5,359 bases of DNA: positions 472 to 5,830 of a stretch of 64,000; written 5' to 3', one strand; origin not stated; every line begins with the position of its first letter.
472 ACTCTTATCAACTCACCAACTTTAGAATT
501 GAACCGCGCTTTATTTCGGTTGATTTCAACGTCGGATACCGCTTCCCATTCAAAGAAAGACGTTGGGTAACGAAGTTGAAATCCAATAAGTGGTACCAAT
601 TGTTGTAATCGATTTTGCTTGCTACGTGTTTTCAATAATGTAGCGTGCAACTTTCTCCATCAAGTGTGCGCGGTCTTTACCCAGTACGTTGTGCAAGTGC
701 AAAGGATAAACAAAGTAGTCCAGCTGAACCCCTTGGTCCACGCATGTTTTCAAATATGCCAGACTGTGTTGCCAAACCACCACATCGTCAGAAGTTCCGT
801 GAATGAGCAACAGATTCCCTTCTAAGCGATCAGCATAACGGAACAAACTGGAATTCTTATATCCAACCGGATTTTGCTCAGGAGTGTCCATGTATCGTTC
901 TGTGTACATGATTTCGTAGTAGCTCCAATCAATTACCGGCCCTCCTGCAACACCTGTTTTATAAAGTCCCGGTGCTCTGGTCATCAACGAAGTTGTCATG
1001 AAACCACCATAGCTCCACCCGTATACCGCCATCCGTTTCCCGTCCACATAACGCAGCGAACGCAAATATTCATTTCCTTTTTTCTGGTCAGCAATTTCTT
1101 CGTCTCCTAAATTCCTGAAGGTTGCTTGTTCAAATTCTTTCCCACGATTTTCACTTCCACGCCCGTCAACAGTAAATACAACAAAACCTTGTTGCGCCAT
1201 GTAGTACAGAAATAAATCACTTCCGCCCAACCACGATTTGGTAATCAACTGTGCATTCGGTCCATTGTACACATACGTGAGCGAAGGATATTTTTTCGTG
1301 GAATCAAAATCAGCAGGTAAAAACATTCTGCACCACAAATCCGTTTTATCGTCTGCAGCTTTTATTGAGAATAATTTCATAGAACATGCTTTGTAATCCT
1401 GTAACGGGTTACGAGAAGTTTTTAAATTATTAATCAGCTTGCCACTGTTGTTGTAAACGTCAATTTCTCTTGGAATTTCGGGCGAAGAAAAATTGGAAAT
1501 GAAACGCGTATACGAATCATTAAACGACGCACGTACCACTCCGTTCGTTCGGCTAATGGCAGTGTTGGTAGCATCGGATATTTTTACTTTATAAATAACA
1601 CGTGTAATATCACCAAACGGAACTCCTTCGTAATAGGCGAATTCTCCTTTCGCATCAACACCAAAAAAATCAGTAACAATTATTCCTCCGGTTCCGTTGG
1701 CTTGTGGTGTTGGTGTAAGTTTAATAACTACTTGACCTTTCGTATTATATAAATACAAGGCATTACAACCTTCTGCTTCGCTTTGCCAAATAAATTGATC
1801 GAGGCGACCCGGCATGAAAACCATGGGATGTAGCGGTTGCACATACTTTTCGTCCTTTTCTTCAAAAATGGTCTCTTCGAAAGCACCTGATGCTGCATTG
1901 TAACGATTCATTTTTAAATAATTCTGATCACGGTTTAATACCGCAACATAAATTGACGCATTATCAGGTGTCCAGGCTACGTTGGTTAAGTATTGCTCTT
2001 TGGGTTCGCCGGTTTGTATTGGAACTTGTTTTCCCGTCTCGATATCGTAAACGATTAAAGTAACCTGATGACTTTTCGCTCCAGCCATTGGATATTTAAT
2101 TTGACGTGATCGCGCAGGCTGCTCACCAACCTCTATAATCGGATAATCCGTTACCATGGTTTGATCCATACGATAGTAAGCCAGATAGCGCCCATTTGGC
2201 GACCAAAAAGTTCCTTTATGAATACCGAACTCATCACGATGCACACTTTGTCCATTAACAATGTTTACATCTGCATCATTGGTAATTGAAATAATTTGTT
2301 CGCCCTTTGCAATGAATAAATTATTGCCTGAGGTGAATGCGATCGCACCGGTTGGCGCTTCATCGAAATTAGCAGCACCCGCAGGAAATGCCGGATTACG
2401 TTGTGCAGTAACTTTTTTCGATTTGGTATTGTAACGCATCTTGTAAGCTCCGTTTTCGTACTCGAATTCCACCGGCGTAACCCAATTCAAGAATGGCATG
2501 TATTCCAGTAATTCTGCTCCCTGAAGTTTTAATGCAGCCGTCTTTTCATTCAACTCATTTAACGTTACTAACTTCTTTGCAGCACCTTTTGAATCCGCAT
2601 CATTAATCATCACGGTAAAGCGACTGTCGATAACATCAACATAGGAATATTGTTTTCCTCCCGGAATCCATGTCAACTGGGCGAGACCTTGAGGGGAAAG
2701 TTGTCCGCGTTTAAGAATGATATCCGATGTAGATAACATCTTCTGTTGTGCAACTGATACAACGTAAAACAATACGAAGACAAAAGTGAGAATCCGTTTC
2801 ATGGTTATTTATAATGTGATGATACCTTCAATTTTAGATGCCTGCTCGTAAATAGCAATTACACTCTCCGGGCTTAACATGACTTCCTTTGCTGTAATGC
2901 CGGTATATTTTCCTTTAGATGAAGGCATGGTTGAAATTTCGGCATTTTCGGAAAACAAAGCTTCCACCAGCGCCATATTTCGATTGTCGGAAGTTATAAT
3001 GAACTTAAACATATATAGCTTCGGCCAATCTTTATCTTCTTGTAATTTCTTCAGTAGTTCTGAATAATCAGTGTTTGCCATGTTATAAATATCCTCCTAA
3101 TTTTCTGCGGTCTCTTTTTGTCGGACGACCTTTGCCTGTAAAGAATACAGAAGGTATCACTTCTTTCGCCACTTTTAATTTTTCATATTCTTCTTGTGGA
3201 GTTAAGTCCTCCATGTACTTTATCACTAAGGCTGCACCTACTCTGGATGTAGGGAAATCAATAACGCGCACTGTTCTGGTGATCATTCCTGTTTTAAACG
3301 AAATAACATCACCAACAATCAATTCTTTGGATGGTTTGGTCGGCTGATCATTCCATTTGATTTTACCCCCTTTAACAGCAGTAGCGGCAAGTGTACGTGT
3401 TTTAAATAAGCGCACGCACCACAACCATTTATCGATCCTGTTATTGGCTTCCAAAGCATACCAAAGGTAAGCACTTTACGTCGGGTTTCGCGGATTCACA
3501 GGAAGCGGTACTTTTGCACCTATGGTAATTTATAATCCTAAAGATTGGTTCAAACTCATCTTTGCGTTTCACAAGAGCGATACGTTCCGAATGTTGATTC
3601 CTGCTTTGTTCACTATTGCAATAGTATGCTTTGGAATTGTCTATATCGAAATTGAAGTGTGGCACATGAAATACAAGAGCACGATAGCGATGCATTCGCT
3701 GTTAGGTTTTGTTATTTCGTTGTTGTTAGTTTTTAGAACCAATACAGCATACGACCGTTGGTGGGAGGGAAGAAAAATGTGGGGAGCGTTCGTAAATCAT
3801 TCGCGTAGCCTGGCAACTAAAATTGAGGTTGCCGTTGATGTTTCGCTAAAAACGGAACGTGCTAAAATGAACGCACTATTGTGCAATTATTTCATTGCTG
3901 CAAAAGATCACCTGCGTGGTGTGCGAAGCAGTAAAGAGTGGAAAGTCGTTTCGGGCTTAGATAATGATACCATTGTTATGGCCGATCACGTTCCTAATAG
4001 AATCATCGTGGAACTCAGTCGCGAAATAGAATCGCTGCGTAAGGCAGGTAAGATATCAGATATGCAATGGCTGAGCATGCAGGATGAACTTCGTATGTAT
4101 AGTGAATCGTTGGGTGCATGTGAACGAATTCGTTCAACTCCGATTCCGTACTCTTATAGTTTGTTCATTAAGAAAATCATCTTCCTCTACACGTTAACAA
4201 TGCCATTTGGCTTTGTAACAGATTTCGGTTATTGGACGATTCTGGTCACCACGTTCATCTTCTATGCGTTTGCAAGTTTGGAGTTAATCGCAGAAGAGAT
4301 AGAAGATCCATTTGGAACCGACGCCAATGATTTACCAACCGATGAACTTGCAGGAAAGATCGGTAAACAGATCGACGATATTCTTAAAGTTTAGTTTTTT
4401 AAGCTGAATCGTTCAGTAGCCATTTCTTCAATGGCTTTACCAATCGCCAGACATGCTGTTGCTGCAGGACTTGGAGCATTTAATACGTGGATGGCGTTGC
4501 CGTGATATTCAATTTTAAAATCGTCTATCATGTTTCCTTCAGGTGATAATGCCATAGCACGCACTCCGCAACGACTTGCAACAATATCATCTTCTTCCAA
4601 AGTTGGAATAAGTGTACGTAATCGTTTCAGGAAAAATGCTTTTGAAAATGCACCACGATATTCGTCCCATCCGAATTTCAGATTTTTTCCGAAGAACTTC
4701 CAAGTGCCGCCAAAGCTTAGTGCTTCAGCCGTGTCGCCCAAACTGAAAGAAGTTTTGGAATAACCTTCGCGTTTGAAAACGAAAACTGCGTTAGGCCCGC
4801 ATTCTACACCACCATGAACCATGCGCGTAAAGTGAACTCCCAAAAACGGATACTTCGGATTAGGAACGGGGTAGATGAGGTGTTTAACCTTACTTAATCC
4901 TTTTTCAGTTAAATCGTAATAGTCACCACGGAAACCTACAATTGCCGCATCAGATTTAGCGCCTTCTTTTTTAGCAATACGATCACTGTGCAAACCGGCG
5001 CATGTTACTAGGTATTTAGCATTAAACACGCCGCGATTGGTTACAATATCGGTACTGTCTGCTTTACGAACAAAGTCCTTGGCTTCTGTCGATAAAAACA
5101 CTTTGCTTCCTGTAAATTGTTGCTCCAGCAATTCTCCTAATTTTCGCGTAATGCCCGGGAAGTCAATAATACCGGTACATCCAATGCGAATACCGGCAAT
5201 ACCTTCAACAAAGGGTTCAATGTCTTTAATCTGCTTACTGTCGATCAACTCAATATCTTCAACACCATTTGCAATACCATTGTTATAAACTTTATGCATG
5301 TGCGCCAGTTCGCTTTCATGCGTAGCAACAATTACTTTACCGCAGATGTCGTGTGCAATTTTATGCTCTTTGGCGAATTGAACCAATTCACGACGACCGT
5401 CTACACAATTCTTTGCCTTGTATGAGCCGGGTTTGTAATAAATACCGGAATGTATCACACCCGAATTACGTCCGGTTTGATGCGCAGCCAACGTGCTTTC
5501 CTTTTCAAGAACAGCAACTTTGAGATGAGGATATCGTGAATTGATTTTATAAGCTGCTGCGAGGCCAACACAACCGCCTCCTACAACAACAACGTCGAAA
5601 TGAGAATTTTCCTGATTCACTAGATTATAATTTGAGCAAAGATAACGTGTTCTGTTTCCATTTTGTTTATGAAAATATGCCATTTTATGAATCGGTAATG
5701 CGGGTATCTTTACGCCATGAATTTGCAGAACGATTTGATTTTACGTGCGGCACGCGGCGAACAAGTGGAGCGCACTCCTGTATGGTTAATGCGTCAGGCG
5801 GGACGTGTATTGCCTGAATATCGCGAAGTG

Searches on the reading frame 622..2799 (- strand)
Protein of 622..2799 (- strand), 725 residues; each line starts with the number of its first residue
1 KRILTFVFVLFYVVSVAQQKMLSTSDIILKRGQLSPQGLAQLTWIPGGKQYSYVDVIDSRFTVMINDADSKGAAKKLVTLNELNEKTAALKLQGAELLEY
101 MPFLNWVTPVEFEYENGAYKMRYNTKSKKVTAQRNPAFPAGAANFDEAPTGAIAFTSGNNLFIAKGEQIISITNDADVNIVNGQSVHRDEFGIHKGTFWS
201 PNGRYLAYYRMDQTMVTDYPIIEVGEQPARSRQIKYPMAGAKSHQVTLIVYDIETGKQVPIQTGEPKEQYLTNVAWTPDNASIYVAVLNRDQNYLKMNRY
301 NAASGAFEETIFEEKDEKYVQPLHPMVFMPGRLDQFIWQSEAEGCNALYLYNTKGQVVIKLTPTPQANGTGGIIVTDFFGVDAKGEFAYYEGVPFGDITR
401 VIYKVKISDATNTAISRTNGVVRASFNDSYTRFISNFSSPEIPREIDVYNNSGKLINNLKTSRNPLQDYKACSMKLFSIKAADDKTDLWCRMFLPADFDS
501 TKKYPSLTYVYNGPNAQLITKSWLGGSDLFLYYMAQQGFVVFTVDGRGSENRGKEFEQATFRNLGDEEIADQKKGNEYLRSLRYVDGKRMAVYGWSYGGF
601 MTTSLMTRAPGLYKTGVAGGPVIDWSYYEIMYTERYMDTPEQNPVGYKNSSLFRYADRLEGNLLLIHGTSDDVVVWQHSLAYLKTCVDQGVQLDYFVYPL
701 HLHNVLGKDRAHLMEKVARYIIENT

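Call 22: search_protein_families(library=pfam, proteins=[window:622-2799:-], max_evalue=0.001)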
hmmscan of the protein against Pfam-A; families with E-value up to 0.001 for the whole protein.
window:622-2799:- (725 aa): 5 families
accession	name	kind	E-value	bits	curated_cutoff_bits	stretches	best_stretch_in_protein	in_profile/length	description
PF00930.27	DPPIV_N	-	3.3e-65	220.6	22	1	123-443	28-353/354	Dipeptidyl peptidase IV (DPP IV) N-terminal region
PF00326.27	Peptidase_S9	-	8.3e-48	163.1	22.6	1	531-722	7-207/213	Prolyl oligopeptidase family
PF02129.25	Peptidase_S15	-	2.3e-07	31.2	23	1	521-632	46-138/262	X-Pro dipeptidyl-peptidase (S15 family)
PF12146.15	Hydrolase_4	-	7.8e-06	25.8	27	0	530-626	23-114/239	Serine aminopeptidase, S33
PF01738.24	DLH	-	0.00054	20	21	0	534-706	37-189/217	Dienelactone hydrolase family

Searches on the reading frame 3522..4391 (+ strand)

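Call 22: search_protein_families(library=pfam, proteins=[window:3522-4391:+], max_evalue=0.001)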
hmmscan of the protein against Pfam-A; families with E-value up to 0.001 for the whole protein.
window:3522-4391:+ (290 aa): 1 family
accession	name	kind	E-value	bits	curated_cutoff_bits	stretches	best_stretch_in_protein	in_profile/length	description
PF25539.1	Bestrophin_2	-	2.2e-78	264.2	27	1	6-284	6-286/288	Bacterial/Fungal Bestrophin protein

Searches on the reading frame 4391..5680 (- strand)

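Call 22: search_protein_families(library=pfam, proteins=[window:4391-5680:-], max_evalue=0.001)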
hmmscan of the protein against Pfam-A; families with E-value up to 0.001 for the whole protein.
window:4391-5680:- (429 aa): 5 families
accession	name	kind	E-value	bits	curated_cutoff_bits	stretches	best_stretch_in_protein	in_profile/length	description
PF01266.30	DAO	-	4.2e-49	168.4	27.9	1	29-419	1-352/353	FAD dependent oxidoreductase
PF01946.23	Thi4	-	2.2e-07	30.8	26.2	1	24-61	14-50/235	Thi4 family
PF07992.20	Pyr_redox_2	-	9.4e-05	22.4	26.1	0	28-91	1-58/291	Pyridine nucleotide-disulphide oxidoreductase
PF13450.12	NAD_binding_8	-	9.5e-05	23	21.9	1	32-66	1-33/68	NAD(P)-binding Rossmann-like domain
PF00890.30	FAD_binding_2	-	0.00016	21.4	20.4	1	29-66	1-36/414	FAD binding domain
